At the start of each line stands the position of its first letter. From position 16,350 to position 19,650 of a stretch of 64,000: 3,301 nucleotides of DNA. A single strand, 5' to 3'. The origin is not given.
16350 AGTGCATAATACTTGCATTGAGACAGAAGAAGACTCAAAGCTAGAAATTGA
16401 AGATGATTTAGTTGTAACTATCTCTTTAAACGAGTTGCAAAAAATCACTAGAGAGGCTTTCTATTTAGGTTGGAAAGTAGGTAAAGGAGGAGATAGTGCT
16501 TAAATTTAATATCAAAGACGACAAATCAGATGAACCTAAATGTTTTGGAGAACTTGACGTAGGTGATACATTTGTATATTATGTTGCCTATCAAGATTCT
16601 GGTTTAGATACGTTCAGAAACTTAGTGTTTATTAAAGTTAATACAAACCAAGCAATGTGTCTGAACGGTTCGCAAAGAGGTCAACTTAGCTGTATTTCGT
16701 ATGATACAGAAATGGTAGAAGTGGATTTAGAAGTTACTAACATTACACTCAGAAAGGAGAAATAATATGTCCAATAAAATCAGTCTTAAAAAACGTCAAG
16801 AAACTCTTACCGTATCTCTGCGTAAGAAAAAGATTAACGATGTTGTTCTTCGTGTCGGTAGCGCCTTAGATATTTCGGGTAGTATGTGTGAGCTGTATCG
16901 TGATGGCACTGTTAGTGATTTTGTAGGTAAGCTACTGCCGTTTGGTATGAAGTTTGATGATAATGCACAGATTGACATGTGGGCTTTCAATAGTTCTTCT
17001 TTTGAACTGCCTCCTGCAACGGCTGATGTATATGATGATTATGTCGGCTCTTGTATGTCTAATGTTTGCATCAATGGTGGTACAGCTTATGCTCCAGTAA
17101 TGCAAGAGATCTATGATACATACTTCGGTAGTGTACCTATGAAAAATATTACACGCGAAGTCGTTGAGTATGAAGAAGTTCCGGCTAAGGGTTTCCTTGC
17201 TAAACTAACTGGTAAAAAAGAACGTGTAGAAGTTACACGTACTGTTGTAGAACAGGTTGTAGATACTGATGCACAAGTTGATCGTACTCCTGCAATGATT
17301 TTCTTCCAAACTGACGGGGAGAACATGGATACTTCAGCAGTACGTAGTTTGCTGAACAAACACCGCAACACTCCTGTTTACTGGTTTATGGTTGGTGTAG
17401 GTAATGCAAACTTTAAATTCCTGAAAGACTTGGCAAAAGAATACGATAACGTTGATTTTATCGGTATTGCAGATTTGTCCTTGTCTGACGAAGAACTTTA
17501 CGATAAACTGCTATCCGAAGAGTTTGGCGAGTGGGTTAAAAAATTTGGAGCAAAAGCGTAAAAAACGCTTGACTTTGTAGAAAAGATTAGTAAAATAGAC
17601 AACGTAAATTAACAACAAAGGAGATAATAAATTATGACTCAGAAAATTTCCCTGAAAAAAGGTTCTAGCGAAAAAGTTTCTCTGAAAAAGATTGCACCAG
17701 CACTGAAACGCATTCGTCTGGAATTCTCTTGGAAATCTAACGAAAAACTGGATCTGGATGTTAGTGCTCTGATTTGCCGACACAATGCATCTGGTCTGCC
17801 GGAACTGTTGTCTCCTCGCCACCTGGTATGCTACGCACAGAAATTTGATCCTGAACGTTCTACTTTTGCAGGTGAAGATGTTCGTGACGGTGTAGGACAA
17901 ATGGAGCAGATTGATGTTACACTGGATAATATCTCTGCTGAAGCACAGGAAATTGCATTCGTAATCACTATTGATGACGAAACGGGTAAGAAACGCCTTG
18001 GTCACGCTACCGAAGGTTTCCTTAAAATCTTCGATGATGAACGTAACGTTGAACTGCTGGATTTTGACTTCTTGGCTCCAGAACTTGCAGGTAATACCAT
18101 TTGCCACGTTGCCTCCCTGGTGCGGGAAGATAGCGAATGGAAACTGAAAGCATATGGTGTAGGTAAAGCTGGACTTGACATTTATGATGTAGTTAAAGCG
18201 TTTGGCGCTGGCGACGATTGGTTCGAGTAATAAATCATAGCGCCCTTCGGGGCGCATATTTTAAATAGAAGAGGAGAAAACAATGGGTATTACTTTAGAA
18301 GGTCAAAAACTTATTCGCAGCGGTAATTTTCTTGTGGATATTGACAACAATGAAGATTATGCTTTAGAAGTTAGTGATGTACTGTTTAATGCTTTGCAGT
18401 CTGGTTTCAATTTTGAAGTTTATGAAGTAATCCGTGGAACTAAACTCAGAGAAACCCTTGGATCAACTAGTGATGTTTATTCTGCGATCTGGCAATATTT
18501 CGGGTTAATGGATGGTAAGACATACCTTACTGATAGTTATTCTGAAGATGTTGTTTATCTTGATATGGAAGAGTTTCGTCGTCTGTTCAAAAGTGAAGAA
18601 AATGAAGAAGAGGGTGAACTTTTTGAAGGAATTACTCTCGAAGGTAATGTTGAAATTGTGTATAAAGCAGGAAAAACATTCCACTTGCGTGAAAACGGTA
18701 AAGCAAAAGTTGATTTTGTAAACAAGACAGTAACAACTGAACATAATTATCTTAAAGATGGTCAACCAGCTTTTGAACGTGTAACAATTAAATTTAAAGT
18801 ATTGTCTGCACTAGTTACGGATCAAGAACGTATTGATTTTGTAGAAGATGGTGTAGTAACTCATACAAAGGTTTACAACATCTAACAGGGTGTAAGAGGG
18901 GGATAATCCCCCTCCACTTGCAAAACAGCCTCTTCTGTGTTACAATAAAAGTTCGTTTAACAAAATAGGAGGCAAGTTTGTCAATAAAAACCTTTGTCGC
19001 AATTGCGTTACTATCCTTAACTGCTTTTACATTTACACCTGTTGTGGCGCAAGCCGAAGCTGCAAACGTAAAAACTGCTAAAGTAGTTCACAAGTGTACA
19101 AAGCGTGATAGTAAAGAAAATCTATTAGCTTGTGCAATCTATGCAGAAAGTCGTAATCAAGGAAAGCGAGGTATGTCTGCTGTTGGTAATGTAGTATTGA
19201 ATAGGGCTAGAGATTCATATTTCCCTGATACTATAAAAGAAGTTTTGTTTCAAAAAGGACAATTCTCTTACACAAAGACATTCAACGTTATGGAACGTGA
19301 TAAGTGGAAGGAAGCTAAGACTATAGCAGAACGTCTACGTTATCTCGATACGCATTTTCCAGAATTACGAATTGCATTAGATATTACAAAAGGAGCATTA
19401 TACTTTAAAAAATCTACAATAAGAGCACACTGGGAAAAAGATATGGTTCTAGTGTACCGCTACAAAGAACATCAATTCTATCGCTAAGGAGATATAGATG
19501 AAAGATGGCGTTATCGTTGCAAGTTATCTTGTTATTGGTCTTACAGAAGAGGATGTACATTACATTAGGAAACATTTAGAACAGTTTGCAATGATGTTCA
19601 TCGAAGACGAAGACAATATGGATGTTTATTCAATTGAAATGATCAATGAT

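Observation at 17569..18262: TerD gene is a self-contained, apparently very highly expressed unit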

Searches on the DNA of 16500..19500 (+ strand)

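Call 4: search_dna_similar(query=window:16500-19500:+, collection=phages, mode=near)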
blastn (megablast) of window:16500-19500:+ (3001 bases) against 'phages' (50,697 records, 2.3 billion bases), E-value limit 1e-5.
Records with a match: 126; places in all: 127; records where one place covers at least 80% of the query: 53.
Best place of each record, by identity: >=99% 7; 95-99% 47; 60-80% 72.
By first word of the organism name: Escherichia 105; Campylobacter 5; Justusliebigvirus 3; Phapecoctavirus 3; Klebsiella 2; Salmonella 1; Enterobacteria 1; Serratia 1; Acinetobacter 1; Dompiswa 1; and 3 more.
By host as written in the record: Escherichia coli 29; Escherichia coli K-12 MG1655 18; - 12; Campylobacter jejuni 5; Escherichia sp. 5; Escherichia coli K-12 4; Escherichia coli EC3.18 4; Escherichia coli O177 3; and 36 more.
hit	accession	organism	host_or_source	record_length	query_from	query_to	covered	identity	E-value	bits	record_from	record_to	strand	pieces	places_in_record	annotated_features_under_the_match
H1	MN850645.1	Escherichia phage outra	Escherichia coli K-12 MG1655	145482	1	3001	100%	100.0%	0e+0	5537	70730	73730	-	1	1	hypothetical protein (x6) | putative cell wall hydrolase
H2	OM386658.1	Escherichia phage vB_EcoM_ESCO32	Escherichia coli DH5a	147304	1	3001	100%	99.7%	0e+0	5487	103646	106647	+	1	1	hypothetical protein (x6) | putative cell wall hydrolase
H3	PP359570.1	Escherichia phage ALITA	Escherichia coli K-12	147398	1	3001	100%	99.2%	0e+0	5415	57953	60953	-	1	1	VWA domain-containing protein | hypothetical protein (x5) | endolysin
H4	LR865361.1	Escherichia phage Paula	-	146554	1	3001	100%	99.1%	0e+0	5393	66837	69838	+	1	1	conserved hypothetical protein (x2) | hypothetical protein (x3) | putative stress protein | putative cell wall hydrolase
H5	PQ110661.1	Escherichia phage vB_EcoM_ZYD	Escherichia coli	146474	1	3001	100%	99.1%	0e+0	5393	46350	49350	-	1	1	hypothetical protein (x6) | endolysin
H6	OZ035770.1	Justusliebigvirus alia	-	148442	1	3001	100%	99.0%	0e+0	5380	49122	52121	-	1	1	record has no annotation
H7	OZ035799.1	Justusliebigvirus alia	-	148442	1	3001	100%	99.0%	0e+0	5380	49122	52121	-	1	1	record has no annotation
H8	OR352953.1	Escherichia phage AV123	Escherichia coli ESBL012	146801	1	3001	100%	99.0%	0e+0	5371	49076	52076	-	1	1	hypothetical protein (x7)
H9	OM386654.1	Escherichia phage vB_EcoM_ESCO9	Escherichia coli DH5a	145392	1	3001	100%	98.9%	0e+0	5365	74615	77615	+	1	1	hypothetical protein (x6) | putative cell wall hydrolase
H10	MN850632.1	Escherichia phage alia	Escherichia coli K-12 MG1655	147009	1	3001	100%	98.8%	0e+0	5349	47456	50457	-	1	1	hypothetical protein (x6) | putative cell wall hydrolase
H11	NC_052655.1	Escherichia phage alia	Escherichia coli K-12 MG1655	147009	1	3001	100%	98.8%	0e+0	5349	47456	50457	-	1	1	hypothetical protein (x6) | endolysin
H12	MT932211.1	Escherichia phage VEcB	Escherichia coli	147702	1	3001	100%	98.6%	0e+0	5310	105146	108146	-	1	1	hypothetical protein (x6) | cell wall hydrolase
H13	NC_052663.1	Escherichia phage VEcB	Escherichia coli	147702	1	3001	100%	98.6%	0e+0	5310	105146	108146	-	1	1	hypothetical protein (x6) | endolysin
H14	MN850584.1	Escherichia phage arall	Escherichia coli K-12 MG1655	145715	1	3001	100%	98.5%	0e+0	5293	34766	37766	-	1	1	hypothetical protein (x6) | putative cell wall hydrolase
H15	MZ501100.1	Escherichia phage PaulScherrer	Escherichia coli K-12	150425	1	3001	100%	98.4%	0e+0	5282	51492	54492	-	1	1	hypothetical protein (x7)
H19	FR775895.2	Escherichia phage phi92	Escherichia coli K92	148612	1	3001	100%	98.1%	0e+0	5227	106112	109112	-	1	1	PHI92_gene_173: Phi92_gp173 | PHI92_gene_171: Phi92_gp171 | PHI92_gene_172: Phi92_gp172 | PHI92_gene_170: Phi92_gp170 | PHI92_gene_174: Phi92_gp174 | and 7 other names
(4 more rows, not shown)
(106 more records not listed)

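Call 6: get_annotated_region(hit=H19, flank=5000)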
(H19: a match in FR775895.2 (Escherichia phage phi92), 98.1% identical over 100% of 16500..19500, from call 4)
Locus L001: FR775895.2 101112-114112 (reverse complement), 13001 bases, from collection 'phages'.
description: Enterobacteria phage phi92, complete genome.
organism: Escherichia phage phi92 (NCBI taxid 948870)
taxonomy: Viruses; Duplodnaviria; Heunggongvirae; Uroviricota; Caudoviricetes; Stephanstirmvirinae; Justusliebigvirus; Justusliebigvirus phi92
host: Escherichia coli K92; source: -; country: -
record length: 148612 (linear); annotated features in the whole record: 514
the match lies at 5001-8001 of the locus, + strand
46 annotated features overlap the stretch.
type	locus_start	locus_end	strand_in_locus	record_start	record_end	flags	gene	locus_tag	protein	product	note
CDS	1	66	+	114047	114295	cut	PHI92_gene_183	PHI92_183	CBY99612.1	Phi92_gp183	hypothetical protein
regulatory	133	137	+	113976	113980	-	PHI92_gene_182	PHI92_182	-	ribosome_binding_site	rbs motif: AGGAG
CDS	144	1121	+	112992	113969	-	PHI92_gene_182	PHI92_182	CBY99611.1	Phi92_gp182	putative membrane bound tellurium resistance protein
regulatory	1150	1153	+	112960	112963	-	PHI92_gene_181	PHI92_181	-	ribosome_binding_site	rbs motif: GGAG/GAGG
CDS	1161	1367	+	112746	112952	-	PHI92_gene_181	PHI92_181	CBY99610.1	Phi92_gp181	Hypothetical protein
regulatory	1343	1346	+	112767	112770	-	PHI92_gene_180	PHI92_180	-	ribosome_binding_site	rbs motif: GGAG/GAGG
CDS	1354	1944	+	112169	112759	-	PHI92_gene_180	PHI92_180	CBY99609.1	Phi92_gp180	hypothetical protein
sig_peptide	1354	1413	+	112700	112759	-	PHI92_gene_180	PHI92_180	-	-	Signal predicted by SignalP 3.0 HMM (Signal peptide probability 0.844) with cleavage site probability 0.781 at residue ...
regulatory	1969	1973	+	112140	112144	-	PHI92_gene_179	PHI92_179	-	ribosome_binding_site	rbs motif: AGGAG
CDS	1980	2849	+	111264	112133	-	PHI92_gene_179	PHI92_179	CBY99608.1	Phi92_gp179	hypothetical protein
regulatory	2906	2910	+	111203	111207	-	PHI92_gene_178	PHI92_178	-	ribosome_binding_site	rbs motif: GGAGG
CDS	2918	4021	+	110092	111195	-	PHI92_gene_178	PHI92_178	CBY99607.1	Phi92_gp178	predicted coiled-coil fold (aa: 113-269); putative stress / toxic anion resistance protein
regulatory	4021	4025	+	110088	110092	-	PHI92_gene_177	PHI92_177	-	ribosome_binding_site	rbs motif: AGGAG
CDS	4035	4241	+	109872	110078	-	PHI92_gene_177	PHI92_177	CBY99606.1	Phi92_gp177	hypothetical protein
regulatory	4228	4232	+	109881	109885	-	PHI92_gene_176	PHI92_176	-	ribosome_binding_site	rbs motif: AGGAG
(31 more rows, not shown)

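Call 7: get_annotated_region(hit=H1, flank=5000)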
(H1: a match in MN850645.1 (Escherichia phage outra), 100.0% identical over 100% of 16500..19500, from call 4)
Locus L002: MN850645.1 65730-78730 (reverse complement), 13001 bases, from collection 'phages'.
description: Escherichia phage outra, complete genome.
organism: Escherichia phage outra (NCBI taxid 2696438)
taxonomy: Viruses; Duplodnaviria; Heunggongvirae; Uroviricota; Caudoviricetes; Stephanstirmvirinae; Justusliebigvirus
host: Escherichia coli K-12 MG1655; source: wastewater; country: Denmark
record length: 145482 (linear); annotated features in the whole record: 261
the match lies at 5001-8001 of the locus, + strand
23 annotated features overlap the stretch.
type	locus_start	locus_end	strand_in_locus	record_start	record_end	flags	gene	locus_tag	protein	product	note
CDS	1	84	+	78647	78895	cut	-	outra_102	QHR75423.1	hypothetical protein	Hypothetical protein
CDS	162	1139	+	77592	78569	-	-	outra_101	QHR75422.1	integral membrane protein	PVOGs: VOG6063; integral membrane protein TerC [Escherichia phage phAPEC8]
CDS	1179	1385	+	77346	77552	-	-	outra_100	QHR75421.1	hypothetical protein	Hypothetical protein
CDS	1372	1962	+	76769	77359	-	-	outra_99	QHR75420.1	hypothetical protein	Hypothetical protein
CDS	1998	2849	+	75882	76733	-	-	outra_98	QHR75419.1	hypothetical protein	Hypothetical protein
CDS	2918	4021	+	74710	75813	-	-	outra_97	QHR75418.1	hypothetical protein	PVOGs: VOG5886; Hypothetical protein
CDS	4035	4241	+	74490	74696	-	-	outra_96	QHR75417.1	hypothetical protein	Hypothetical protein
CDS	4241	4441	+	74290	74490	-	-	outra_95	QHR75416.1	hypothetical protein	PVOGs: VOG0534; Hypothetical protein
CDS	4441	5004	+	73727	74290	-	-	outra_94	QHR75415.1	hypothetical protein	Hypothetical protein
CDS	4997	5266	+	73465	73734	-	-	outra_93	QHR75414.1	hypothetical protein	Hypothetical protein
CDS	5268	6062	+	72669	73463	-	-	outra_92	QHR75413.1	hypothetical protein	PVOGs: VOG7807; Hypothetical protein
CDS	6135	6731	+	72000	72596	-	-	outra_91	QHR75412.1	hypothetical protein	PVOGs: VOG7055; Hypothetical protein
CDS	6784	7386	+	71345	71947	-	-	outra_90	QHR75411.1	hypothetical protein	Hypothetical protein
CDS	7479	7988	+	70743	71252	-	-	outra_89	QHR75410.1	putative cell wall hydrolase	PVOGs: VOG1384; putative cell wall hydrolase SleB [Escherichia phage phAPEC8]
CDS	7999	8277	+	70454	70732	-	-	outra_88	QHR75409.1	hypothetical protein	PVOGs: VOG5234; Hypothetical protein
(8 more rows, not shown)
